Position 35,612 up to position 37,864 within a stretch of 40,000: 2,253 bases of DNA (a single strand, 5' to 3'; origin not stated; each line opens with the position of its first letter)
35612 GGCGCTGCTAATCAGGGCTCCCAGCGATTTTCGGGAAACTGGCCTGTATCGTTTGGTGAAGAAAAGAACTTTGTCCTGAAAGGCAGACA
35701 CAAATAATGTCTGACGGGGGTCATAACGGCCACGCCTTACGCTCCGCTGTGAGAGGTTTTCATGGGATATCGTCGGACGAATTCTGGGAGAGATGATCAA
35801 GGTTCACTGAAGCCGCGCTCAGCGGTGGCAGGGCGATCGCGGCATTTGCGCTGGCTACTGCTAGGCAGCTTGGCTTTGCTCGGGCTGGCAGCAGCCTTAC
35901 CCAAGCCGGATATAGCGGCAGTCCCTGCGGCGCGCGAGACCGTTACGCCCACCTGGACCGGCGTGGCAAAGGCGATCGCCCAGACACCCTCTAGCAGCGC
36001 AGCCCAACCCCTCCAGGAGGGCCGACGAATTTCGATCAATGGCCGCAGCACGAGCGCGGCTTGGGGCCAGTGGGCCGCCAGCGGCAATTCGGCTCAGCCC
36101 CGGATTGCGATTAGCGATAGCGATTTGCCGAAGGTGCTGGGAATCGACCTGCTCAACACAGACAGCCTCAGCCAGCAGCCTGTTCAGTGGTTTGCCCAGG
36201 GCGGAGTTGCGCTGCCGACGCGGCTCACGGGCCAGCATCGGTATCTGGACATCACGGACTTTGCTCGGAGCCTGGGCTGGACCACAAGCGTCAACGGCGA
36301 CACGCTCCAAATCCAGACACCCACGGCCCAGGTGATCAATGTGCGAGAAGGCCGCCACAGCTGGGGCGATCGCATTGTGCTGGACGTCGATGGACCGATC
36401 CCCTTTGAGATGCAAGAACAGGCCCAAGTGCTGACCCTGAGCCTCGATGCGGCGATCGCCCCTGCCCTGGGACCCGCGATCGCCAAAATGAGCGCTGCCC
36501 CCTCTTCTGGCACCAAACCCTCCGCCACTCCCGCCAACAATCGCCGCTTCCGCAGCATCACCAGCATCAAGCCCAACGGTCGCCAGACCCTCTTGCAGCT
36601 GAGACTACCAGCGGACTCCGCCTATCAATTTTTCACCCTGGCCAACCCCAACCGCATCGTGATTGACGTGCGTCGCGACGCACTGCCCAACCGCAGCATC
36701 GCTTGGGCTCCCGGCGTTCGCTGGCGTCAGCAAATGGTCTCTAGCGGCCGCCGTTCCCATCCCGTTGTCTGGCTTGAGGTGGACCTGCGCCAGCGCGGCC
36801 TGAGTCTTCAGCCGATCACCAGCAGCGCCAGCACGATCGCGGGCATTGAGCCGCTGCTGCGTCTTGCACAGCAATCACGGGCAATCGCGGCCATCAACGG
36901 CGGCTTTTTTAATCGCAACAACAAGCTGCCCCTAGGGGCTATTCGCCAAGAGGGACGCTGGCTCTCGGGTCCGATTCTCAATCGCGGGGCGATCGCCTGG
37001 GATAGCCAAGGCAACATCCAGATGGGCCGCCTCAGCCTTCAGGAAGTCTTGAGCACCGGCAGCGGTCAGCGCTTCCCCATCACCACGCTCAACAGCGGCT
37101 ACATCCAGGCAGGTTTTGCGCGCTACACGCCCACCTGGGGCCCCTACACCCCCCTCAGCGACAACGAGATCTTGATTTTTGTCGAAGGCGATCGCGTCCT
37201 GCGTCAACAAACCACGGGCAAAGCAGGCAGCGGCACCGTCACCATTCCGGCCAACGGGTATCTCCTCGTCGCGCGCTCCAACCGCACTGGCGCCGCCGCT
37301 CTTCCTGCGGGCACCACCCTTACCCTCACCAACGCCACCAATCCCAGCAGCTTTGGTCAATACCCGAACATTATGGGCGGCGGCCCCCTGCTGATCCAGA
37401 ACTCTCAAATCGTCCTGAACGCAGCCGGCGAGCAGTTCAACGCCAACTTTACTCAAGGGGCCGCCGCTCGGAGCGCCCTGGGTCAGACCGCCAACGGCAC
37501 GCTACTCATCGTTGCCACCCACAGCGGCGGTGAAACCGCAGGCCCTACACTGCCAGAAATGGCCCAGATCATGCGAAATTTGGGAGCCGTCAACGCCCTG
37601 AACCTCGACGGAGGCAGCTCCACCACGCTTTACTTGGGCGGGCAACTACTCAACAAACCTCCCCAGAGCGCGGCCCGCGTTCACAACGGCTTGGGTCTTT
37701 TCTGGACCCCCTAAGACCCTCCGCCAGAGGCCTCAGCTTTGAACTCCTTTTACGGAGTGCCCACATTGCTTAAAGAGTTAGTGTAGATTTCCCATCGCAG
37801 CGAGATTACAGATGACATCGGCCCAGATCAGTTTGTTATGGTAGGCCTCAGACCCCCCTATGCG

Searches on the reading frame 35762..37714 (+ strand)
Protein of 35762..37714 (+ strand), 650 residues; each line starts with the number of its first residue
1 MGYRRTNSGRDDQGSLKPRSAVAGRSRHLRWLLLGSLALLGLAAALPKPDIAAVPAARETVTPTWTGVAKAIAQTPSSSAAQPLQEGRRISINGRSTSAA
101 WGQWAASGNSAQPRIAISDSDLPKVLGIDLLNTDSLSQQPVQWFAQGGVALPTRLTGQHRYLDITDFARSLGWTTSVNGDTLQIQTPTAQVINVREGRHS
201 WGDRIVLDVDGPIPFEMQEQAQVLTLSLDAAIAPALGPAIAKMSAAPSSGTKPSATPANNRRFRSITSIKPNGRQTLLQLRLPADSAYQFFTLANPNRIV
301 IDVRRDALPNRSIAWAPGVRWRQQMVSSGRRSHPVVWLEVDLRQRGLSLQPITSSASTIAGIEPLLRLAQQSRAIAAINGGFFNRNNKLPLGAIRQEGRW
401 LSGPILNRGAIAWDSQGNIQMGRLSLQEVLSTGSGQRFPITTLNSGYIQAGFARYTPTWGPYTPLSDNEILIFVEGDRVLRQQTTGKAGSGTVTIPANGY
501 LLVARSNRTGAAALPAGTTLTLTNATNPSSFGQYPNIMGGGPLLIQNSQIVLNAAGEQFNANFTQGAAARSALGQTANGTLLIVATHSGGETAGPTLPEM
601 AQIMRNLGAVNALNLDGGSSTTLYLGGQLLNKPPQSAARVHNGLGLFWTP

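Call 15: search_protein_families(library=ncbifam, proteins=[window:35762-37714:+], max_evalue=0.001)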
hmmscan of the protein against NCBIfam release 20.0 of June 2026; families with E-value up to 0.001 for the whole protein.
window:35762-37714:+ (650 aa): 0 families

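Call 16: search_protein_families(library=pfam, proteins=[window:35762-37714:+], max_evalue=0.001)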
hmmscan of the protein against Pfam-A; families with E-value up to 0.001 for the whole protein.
window:35762-37714:+ (650 aa): 3 families
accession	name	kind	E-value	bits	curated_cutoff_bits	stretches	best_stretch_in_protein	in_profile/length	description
PF09992.14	NAGPA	-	1.5e-38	133.1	25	1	474-647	7-169/169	Phosphodiester glycosidase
PF24837.1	AMIN-like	-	6.5e-07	29.9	27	1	190-304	2-128/129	AMIN-like domain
PF11741.13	AMIN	-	1.9e-06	28.3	20.5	1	270-310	5-46/101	AMIN domain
